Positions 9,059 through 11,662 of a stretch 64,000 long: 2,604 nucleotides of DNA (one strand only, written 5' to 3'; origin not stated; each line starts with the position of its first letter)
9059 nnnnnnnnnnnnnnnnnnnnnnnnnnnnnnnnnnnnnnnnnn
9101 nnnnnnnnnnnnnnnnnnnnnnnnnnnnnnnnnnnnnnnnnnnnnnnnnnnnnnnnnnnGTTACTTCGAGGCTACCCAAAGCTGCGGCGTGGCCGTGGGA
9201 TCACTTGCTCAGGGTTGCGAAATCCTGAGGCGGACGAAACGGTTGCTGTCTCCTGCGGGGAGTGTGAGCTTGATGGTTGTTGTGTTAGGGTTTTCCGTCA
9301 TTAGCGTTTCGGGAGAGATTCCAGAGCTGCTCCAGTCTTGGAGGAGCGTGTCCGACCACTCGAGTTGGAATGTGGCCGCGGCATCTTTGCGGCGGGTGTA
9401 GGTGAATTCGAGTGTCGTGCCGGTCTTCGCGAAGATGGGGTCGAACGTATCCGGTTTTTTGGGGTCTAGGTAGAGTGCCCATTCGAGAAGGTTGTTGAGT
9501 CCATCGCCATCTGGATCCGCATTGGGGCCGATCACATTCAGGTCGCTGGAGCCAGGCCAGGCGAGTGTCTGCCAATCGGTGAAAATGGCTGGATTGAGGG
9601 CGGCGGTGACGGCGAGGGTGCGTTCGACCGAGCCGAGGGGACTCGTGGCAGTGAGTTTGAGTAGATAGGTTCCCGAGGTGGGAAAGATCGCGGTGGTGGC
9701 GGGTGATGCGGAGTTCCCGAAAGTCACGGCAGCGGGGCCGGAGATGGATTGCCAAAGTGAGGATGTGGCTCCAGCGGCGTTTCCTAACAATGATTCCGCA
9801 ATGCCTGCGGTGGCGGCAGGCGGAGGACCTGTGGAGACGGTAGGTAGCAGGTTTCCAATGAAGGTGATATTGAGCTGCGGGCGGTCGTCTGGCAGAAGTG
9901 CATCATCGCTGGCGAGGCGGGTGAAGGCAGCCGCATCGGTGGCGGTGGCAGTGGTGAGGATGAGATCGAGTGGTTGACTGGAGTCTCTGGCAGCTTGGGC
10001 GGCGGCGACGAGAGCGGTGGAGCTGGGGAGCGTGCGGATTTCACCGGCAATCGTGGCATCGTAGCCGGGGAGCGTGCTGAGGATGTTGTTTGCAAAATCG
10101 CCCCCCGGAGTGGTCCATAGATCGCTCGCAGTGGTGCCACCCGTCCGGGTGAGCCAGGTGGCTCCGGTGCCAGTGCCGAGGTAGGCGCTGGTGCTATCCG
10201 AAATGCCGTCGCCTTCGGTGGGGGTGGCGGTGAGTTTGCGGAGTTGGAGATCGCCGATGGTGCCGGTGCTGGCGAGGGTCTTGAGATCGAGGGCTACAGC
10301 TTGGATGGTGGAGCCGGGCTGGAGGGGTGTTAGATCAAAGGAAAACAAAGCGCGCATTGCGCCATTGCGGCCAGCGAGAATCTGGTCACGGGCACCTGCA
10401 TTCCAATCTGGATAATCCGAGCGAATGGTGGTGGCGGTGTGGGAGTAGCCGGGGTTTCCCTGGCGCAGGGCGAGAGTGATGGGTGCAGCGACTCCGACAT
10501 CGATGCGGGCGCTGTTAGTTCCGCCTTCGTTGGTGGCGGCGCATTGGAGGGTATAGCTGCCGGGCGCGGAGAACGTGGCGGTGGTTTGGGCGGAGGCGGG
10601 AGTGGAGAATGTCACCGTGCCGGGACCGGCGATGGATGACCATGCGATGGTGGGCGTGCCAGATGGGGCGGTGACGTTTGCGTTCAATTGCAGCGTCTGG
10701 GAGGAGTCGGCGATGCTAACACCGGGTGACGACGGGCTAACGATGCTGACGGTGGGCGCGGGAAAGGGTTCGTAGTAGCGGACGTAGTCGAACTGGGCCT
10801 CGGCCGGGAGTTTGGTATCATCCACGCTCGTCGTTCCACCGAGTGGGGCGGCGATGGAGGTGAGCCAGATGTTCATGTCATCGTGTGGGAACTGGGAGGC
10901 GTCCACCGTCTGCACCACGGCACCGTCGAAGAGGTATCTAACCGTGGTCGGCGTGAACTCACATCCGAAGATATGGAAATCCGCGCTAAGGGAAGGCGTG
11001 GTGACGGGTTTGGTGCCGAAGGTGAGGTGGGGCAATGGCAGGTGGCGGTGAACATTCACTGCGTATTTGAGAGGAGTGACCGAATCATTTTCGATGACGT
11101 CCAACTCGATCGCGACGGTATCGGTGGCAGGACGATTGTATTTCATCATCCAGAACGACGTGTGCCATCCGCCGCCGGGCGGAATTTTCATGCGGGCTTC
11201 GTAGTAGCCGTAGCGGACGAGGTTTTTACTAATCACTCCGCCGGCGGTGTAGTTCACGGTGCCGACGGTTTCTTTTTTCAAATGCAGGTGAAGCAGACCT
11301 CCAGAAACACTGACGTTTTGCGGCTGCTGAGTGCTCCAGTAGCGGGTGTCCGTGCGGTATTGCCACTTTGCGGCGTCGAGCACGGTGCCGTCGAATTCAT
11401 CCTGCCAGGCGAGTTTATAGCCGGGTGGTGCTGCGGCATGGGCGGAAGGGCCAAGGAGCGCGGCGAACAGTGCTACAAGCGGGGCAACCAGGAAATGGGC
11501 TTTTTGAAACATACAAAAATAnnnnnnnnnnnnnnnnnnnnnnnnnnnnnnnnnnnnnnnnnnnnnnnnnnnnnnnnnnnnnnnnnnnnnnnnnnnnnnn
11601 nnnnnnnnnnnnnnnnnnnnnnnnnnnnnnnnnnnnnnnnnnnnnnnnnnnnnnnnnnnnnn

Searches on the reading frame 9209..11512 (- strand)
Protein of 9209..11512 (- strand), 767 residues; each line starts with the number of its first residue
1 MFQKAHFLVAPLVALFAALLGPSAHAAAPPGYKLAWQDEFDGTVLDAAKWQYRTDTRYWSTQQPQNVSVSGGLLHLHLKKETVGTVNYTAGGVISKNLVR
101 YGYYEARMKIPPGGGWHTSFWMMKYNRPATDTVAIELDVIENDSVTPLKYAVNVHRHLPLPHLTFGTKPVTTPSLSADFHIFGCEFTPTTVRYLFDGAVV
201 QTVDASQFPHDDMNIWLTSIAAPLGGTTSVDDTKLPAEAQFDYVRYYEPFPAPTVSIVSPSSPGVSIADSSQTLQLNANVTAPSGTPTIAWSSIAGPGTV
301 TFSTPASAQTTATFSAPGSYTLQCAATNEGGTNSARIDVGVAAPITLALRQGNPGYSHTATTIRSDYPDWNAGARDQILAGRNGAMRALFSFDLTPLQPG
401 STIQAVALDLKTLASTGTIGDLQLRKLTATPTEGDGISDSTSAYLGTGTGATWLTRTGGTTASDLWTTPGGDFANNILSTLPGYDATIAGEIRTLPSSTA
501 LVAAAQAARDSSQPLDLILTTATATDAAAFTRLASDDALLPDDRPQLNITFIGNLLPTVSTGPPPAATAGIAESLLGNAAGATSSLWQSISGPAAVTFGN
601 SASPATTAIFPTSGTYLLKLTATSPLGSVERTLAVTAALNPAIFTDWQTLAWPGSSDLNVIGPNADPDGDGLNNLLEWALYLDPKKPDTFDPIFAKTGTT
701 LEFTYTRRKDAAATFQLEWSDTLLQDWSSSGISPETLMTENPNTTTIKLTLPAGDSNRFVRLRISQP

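Call 71: search_protein_families(library=pfam, proteins=[window:9209-11512:-])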
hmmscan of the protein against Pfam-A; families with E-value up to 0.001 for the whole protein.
window:9209-11512:- (767 aa): 4 families
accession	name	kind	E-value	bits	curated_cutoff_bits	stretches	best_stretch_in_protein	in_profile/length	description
PF00722.28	Glyco_hydro_16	-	1.7e-14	54.1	22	1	58-221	5-158/175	Glycosyl hydrolases family 16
PF22352.2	K319L-like_PKD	-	6.2e-11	42.6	27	1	270-341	10-84/84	K319L-like, PKD domain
PF00801.26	PKD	-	1.1e-09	38.5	23.5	2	270-339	13-78/80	PKD domain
PF18911.6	PKD_4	-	0.00058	20.3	27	0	266-336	12-78/85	PKD domain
